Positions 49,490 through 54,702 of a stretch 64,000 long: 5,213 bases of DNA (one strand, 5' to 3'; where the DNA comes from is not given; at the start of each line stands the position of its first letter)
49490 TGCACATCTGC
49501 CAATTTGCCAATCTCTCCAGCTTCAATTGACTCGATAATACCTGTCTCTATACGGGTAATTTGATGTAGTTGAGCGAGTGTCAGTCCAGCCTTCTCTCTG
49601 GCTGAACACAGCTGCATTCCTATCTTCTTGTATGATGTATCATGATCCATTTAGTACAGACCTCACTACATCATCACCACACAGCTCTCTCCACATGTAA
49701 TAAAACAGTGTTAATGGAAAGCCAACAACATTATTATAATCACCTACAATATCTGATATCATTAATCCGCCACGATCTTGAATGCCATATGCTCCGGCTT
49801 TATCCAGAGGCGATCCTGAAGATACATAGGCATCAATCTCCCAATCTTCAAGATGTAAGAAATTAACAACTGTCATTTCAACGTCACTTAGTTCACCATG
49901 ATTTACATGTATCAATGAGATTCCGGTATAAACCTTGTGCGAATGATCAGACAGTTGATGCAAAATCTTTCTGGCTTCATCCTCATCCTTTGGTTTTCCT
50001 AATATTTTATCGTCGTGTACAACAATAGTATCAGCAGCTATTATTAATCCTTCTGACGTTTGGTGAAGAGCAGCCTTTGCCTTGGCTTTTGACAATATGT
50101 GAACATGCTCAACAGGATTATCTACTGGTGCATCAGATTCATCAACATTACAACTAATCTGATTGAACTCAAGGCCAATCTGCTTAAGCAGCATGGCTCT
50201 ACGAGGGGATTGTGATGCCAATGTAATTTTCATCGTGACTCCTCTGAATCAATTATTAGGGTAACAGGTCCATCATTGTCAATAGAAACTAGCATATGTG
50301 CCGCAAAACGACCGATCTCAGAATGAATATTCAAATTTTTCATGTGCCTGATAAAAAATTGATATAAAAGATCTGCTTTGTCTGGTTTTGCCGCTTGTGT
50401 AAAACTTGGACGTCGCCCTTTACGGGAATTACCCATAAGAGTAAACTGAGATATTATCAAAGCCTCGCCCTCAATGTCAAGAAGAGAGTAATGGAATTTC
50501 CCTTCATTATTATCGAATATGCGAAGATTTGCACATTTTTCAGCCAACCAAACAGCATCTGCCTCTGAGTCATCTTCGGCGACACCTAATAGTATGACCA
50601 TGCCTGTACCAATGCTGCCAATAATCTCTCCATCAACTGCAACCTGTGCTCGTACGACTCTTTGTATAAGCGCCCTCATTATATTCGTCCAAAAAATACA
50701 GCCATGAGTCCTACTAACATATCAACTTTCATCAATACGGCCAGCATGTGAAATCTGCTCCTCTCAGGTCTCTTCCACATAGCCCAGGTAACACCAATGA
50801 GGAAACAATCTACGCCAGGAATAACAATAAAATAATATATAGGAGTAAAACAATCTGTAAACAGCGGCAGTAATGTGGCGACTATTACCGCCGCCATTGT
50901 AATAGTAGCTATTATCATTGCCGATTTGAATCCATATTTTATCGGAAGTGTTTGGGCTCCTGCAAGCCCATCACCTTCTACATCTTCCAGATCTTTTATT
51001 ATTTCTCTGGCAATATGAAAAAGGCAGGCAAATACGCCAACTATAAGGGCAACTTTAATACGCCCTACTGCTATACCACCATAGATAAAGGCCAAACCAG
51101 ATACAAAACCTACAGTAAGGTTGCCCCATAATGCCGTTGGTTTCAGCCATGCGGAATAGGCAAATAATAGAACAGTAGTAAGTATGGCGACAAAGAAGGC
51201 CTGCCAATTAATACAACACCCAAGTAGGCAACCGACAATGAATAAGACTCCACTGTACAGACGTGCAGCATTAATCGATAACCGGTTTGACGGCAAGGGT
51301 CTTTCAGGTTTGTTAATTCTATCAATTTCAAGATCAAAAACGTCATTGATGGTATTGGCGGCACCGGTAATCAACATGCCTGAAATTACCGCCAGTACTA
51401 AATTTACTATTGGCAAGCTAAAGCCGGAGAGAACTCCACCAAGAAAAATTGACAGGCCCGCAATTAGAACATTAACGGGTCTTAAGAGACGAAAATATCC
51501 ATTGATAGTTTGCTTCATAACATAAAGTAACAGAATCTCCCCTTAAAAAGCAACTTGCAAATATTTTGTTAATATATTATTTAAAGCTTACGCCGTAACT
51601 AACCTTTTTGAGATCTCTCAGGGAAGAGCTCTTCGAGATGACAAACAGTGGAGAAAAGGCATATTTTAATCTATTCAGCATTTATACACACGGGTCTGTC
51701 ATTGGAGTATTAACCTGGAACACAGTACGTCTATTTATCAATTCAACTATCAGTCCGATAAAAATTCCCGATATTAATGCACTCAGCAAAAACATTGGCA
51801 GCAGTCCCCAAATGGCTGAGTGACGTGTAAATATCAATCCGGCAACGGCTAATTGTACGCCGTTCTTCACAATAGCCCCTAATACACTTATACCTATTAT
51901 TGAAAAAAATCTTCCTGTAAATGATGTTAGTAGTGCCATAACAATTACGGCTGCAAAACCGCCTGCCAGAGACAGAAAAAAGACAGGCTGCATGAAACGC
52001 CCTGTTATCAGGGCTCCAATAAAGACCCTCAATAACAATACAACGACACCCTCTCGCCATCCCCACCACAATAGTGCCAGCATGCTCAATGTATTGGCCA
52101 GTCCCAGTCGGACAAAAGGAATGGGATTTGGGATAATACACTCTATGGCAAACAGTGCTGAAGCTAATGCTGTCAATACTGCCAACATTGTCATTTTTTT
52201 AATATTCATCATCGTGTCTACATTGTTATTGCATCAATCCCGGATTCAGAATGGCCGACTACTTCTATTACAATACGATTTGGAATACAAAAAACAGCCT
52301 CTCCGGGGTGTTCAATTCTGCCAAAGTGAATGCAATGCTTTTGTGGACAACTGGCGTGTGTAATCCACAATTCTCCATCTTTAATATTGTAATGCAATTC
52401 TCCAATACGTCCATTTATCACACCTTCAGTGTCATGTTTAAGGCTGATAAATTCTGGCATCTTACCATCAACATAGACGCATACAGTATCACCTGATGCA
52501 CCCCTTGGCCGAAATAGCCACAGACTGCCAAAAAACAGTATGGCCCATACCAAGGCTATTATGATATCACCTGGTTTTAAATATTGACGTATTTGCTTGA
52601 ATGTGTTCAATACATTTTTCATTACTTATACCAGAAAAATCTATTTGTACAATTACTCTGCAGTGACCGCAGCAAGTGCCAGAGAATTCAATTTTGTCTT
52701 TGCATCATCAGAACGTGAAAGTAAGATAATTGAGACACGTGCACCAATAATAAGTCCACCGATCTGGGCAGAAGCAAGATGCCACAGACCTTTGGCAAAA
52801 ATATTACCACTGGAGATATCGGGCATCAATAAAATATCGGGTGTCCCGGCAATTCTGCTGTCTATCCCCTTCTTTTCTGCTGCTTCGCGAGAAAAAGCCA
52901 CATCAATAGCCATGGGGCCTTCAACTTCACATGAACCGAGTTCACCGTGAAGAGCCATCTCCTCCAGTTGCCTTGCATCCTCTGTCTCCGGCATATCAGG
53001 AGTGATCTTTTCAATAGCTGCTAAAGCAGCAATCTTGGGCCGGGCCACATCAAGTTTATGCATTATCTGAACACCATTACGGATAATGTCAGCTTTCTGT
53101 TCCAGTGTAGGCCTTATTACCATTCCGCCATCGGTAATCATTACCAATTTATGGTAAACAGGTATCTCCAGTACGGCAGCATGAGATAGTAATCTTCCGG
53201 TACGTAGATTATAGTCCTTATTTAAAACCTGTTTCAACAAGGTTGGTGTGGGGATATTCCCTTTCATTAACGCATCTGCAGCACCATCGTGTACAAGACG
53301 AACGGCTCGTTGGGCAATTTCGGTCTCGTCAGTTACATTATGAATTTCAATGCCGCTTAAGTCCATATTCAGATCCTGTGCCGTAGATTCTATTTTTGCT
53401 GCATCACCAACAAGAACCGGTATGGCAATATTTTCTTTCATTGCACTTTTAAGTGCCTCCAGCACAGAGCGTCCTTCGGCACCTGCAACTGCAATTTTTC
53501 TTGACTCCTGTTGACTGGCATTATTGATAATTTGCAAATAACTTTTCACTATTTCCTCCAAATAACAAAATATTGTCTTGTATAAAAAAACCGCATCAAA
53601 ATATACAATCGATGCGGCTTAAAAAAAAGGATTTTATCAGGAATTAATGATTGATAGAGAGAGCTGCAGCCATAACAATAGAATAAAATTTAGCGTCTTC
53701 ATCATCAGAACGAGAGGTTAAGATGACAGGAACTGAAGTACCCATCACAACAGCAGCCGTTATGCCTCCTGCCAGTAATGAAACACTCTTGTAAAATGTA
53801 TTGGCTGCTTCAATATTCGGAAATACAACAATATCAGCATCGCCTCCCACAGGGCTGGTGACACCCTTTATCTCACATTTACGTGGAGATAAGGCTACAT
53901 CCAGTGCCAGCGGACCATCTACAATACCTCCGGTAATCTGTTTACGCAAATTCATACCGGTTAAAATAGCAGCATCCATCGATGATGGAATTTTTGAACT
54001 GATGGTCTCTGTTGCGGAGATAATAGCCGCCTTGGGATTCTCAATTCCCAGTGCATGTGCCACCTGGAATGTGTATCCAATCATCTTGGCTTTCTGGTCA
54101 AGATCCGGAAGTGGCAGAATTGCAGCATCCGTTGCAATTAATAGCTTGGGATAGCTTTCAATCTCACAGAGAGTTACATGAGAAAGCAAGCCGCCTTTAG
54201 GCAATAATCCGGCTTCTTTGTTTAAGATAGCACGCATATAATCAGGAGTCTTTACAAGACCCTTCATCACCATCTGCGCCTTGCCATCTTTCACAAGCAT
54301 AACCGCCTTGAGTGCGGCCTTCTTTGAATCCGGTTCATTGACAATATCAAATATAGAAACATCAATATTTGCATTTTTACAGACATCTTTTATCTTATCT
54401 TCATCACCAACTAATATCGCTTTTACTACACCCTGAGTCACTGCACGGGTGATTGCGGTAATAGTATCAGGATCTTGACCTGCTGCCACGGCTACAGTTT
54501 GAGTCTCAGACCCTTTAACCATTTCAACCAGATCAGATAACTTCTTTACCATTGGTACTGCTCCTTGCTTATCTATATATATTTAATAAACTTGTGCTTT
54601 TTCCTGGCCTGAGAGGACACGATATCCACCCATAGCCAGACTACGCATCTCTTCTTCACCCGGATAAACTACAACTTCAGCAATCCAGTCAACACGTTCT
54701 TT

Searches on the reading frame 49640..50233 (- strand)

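Call 80: search_protein_families(library=pfam, proteins=[window:49640-50233:-], max_evalue=0.0001)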
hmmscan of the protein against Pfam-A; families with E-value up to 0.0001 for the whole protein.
window:49640-50233:- (197 aa): 1 family
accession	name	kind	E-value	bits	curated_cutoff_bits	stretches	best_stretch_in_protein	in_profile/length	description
PF02545.19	Maf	-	1.8e-55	188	27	1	2-183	1-186/187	Maf-like protein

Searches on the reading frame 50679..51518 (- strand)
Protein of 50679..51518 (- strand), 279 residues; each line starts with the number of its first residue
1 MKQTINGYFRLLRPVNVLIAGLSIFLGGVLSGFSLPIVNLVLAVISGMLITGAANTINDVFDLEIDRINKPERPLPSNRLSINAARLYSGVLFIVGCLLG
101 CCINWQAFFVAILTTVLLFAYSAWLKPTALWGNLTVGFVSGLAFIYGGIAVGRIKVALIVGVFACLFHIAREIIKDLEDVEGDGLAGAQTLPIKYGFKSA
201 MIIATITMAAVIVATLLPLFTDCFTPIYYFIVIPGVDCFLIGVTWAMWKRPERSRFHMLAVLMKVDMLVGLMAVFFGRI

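Call 76: search_protein_families(library=pfam, proteins=[window:50679-51518:-], max_evalue=0.00001)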
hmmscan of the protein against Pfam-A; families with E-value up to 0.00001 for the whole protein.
window:50679-51518:- (279 aa): 1 family
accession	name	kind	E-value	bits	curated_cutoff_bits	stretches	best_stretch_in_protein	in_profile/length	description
PF01040.23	UbiA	-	4.7e-45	154.3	34.2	1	25-255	6-240/250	UbiA prenyltransferase family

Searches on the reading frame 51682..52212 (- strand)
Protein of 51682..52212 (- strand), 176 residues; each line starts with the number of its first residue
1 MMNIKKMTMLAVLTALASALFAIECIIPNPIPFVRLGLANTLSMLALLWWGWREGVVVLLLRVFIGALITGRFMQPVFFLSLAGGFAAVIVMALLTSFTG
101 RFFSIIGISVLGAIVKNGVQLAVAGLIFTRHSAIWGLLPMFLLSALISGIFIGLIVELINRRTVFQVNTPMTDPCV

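Call 81: search_protein_families(library=pfam, proteins=[window:51682-52212:-], max_evalue=0.0001)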
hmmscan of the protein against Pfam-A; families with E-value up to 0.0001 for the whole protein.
window:51682-52212:- (176 aa): 2 families
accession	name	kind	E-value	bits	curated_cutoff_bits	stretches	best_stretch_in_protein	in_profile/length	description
PF07456.16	Hpre_diP_synt_I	-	3.3e-40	137.9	30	1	13-157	1-145/147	Heptaprenyl diphosphate synthase component I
PF19611.4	DUF6116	-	1.1e-05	25.7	27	1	13-51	10-47/50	Family of unknown function (DUF6116)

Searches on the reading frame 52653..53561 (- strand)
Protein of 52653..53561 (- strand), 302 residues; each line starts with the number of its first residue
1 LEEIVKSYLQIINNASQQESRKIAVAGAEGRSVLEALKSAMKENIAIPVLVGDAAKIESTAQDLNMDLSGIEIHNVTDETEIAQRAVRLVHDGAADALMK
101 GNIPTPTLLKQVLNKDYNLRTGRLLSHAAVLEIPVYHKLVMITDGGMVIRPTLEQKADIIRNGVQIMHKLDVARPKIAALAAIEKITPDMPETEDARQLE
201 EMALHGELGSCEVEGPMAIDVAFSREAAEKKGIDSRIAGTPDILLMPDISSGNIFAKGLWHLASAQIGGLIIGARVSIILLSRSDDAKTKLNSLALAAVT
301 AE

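Call 81: search_protein_families(library=pfam, proteins=[window:52653-53561:-], max_evalue=0.0001)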
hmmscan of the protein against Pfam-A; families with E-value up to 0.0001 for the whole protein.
window:52653-53561:- (302 aa): 1 family
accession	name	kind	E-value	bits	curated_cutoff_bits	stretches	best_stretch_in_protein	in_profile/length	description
PF01515.24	PTA_PTB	-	2.7e-51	175.3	24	2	84-298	106-319/319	Phosphate acetyl/butaryl transferase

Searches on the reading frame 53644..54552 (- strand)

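Call 76: search_protein_families(library=pfam, proteins=[window:53644-54552:-], max_evalue=0.00001)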
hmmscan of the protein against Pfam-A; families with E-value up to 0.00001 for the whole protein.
window:53644-54552:- (302 aa): 1 family
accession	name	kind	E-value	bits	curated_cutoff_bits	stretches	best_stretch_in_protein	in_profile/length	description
PF01515.24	PTA_PTB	-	3.8e-46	158.4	24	2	78-296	103-319/319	Phosphate acetyl/butaryl transferase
